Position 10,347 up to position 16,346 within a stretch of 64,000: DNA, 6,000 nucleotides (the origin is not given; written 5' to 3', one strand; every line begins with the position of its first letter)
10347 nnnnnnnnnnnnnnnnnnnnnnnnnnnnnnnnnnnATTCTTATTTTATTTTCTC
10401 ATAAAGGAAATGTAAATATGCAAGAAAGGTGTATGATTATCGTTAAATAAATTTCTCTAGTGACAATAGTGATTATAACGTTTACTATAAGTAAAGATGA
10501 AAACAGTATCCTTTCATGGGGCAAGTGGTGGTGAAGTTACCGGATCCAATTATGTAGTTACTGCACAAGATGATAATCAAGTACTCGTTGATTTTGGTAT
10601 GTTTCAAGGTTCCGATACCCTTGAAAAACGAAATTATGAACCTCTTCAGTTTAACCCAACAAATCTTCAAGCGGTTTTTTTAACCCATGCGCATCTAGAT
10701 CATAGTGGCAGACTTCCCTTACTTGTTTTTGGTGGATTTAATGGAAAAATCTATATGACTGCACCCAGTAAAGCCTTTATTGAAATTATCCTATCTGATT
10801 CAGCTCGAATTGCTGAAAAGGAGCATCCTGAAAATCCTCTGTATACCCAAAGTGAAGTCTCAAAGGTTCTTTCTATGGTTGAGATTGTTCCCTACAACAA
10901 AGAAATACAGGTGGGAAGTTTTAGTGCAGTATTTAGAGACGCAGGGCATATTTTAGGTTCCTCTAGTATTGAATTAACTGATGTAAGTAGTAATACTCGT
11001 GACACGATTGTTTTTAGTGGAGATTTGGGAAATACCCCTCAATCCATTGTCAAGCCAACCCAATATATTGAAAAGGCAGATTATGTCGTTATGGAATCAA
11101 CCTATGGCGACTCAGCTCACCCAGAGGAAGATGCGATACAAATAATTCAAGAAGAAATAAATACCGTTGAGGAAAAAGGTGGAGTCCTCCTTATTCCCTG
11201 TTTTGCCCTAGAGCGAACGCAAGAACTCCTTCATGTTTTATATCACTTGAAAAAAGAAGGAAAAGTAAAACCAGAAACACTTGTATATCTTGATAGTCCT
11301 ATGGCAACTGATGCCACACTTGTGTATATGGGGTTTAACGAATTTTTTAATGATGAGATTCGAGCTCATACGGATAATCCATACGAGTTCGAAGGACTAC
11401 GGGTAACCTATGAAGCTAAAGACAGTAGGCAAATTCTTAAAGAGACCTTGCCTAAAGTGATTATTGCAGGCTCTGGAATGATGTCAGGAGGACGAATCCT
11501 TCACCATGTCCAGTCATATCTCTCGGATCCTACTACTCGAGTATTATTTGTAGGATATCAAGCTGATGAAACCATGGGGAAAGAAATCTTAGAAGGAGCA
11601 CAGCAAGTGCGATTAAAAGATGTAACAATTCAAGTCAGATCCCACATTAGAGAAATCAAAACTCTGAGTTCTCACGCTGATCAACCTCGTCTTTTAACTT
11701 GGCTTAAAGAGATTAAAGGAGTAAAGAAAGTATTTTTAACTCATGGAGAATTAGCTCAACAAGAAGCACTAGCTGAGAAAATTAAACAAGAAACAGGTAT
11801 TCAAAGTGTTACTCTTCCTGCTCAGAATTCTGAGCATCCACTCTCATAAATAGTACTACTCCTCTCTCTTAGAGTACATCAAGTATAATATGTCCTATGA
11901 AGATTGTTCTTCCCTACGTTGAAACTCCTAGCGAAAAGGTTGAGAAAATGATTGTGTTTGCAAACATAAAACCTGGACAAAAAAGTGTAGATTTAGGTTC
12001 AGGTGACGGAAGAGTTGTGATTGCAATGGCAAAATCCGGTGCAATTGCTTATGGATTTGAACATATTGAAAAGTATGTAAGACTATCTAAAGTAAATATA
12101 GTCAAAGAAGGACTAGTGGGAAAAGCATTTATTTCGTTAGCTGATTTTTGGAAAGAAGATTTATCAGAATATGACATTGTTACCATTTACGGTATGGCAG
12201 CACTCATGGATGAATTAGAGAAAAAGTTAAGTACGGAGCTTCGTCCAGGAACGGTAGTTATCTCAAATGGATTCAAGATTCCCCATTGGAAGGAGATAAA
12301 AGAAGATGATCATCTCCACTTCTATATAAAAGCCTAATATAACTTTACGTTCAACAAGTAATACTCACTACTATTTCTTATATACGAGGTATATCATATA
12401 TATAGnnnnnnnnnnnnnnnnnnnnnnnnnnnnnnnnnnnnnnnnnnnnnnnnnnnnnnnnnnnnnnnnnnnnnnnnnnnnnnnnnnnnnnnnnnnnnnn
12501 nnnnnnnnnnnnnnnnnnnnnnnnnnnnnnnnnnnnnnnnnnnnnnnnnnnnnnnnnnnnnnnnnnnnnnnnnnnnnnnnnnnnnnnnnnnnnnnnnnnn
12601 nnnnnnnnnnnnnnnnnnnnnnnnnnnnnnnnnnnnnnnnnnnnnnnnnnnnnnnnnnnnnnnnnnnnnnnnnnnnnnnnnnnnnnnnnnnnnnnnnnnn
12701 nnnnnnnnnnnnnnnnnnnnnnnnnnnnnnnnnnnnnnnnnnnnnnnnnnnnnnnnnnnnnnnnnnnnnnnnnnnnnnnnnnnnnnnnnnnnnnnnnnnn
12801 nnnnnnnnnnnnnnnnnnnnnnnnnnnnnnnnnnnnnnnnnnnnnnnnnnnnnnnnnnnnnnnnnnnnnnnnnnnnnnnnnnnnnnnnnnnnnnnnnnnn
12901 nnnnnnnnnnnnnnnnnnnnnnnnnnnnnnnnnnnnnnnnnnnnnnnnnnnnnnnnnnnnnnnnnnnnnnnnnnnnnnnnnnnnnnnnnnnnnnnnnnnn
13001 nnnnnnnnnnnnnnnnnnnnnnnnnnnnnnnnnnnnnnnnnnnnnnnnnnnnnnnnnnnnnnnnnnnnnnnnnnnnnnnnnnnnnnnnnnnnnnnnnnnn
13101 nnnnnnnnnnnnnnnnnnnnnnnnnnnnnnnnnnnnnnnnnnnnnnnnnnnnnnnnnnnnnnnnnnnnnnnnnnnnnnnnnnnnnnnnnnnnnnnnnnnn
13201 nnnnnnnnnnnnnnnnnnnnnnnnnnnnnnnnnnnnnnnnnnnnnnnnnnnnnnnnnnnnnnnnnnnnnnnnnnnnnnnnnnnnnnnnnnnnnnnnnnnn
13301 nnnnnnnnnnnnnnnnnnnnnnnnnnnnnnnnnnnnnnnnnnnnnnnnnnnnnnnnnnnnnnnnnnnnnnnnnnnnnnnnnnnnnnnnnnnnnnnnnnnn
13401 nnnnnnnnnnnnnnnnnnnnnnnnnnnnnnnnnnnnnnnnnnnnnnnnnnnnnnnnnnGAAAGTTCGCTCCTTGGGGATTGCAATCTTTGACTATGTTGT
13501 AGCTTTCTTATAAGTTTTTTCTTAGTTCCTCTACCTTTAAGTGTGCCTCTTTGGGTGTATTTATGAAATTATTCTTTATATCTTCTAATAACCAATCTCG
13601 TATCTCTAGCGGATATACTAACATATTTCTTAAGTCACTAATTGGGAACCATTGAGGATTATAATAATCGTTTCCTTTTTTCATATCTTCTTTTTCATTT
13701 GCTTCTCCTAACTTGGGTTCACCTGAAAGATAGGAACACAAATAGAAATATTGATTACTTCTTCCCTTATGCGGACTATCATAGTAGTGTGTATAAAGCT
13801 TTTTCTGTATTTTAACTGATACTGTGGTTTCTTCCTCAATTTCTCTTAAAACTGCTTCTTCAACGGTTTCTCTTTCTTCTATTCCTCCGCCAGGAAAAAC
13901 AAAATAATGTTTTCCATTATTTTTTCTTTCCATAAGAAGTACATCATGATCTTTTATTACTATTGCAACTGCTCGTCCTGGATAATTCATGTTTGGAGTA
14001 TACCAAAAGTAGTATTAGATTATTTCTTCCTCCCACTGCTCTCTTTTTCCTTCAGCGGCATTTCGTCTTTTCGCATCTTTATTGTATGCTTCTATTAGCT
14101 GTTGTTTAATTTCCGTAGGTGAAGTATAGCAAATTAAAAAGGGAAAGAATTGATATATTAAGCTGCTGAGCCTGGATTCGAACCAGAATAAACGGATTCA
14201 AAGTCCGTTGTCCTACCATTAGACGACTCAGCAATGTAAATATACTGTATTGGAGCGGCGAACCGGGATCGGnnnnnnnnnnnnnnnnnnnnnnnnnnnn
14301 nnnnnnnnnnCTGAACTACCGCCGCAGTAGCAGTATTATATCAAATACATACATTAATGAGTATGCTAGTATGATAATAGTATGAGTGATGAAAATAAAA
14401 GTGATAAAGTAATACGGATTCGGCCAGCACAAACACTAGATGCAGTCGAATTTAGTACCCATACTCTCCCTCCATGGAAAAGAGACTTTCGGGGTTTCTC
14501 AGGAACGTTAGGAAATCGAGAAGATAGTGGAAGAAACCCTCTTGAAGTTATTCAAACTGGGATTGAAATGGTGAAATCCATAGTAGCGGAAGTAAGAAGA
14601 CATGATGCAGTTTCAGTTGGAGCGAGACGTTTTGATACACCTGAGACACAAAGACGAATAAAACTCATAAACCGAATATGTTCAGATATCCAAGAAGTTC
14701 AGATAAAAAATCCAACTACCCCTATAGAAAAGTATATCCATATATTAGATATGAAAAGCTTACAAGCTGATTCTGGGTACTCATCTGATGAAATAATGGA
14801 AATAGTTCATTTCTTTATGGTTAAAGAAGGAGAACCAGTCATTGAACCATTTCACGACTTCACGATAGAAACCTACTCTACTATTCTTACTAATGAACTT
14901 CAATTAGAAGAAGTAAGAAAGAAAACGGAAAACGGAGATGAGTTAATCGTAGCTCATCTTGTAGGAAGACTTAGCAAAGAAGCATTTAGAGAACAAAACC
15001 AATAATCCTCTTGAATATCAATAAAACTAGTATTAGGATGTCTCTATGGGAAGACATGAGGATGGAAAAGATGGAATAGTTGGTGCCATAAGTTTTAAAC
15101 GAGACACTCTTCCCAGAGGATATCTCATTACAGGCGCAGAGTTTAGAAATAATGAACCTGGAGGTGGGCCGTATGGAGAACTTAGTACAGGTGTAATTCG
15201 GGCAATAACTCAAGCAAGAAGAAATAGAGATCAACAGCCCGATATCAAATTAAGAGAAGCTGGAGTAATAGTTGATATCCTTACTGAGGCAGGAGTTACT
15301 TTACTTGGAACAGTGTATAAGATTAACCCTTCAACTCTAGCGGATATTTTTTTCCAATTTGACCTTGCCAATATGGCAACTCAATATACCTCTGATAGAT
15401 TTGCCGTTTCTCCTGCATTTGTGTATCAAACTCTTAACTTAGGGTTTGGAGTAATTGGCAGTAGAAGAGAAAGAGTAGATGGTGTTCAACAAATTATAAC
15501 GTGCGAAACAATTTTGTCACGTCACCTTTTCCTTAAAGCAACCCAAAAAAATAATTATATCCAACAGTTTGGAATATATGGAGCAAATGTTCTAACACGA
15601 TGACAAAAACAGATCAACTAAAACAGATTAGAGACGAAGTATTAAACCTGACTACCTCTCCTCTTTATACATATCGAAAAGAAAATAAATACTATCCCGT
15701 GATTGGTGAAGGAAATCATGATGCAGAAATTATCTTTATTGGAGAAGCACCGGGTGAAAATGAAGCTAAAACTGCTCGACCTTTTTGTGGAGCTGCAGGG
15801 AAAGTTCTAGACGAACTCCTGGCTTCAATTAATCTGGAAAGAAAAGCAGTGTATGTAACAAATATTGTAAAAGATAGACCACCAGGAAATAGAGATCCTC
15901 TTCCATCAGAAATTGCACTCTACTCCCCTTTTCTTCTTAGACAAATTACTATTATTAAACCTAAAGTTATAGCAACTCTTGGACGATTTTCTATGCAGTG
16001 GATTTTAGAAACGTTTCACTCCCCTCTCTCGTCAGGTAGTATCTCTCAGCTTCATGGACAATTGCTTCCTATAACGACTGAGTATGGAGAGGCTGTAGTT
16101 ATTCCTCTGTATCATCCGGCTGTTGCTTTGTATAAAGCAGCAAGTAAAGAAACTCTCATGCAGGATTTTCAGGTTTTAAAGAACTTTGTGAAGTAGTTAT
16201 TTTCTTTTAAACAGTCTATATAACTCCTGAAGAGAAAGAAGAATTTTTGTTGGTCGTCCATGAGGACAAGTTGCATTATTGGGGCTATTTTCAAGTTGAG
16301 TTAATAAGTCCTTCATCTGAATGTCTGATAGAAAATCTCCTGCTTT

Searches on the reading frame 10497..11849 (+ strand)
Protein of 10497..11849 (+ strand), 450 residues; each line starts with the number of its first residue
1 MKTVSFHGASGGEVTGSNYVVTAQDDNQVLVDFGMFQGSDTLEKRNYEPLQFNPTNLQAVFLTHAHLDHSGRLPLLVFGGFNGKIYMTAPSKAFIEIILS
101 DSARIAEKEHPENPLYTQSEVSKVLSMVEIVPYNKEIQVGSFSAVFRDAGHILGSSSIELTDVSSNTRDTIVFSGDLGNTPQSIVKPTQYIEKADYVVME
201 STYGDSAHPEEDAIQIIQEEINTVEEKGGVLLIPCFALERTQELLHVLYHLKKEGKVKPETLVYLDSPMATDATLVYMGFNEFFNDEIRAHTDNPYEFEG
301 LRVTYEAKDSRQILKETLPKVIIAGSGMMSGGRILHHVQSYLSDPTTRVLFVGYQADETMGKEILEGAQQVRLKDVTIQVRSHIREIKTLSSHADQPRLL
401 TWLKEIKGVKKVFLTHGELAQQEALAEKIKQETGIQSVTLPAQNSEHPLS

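Call 26: search_protein_families(library=pfam, proteins=[window:10497-11849:+], max_evalue=0.00001)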
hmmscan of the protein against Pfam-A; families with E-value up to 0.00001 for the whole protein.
window:10497-11849:+ (450 aa): 5 families
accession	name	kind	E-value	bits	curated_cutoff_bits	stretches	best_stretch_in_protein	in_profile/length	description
PF10996.14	Beta-Casp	-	2.1e-33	115.8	27.7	1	241-364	1-120/120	Beta-Casp domain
PF07521.17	RMMBL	-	5.6e-13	49.1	21.6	1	378-438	2-61/63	Zn-dependent metallo-hydrolase RNA specificity domain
PF00753.33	Lactamase_B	-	1.5e-12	48.3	22.7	1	14-181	4-154/196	Metallo-beta-lactamase superfamily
PF16661.11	Lactamase_B_6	-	4.7e-06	26.6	27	1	25-164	5-153/193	Metallo-beta-lactamase superfamily domain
PF12706.13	Lactamase_B_2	-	9.1e-06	25.8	27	0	47-208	19-171/200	Beta-lactamase superfamily domain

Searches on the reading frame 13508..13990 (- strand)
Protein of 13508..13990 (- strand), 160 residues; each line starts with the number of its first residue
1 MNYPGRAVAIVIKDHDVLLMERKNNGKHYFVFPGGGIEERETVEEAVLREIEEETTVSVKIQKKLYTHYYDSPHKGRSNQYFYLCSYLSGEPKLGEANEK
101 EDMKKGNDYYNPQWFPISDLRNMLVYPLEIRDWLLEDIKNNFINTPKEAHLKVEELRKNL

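Call 26: search_protein_families(library=pfam, proteins=[window:13508-13990:-], max_evalue=0.00001)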
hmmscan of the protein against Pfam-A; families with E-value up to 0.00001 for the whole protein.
window:13508-13990:- (160 aa): 1 family
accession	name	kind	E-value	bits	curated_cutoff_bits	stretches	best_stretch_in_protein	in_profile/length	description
PF00293.34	NUDIX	-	2.6e-18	66.8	21.1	1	5-120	3-118/134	NUDIX domain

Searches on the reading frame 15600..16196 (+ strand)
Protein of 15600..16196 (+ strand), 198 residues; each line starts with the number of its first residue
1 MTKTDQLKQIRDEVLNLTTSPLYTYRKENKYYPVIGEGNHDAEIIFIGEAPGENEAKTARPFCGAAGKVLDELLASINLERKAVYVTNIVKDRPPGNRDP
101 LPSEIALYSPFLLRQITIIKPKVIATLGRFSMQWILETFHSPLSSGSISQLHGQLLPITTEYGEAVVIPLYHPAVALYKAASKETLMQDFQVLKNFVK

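Call 26: search_protein_families(library=pfam, proteins=[window:15600-16196:+], max_evalue=0.00001)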
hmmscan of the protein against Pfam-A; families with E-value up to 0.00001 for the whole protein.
window:15600-16196:+ (198 aa): 1 family
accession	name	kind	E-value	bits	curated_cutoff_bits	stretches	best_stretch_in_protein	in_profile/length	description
PF03167.25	UDG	-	5.6e-31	108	24.3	1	36-183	2-128/141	Uracil DNA glycosylase superfamily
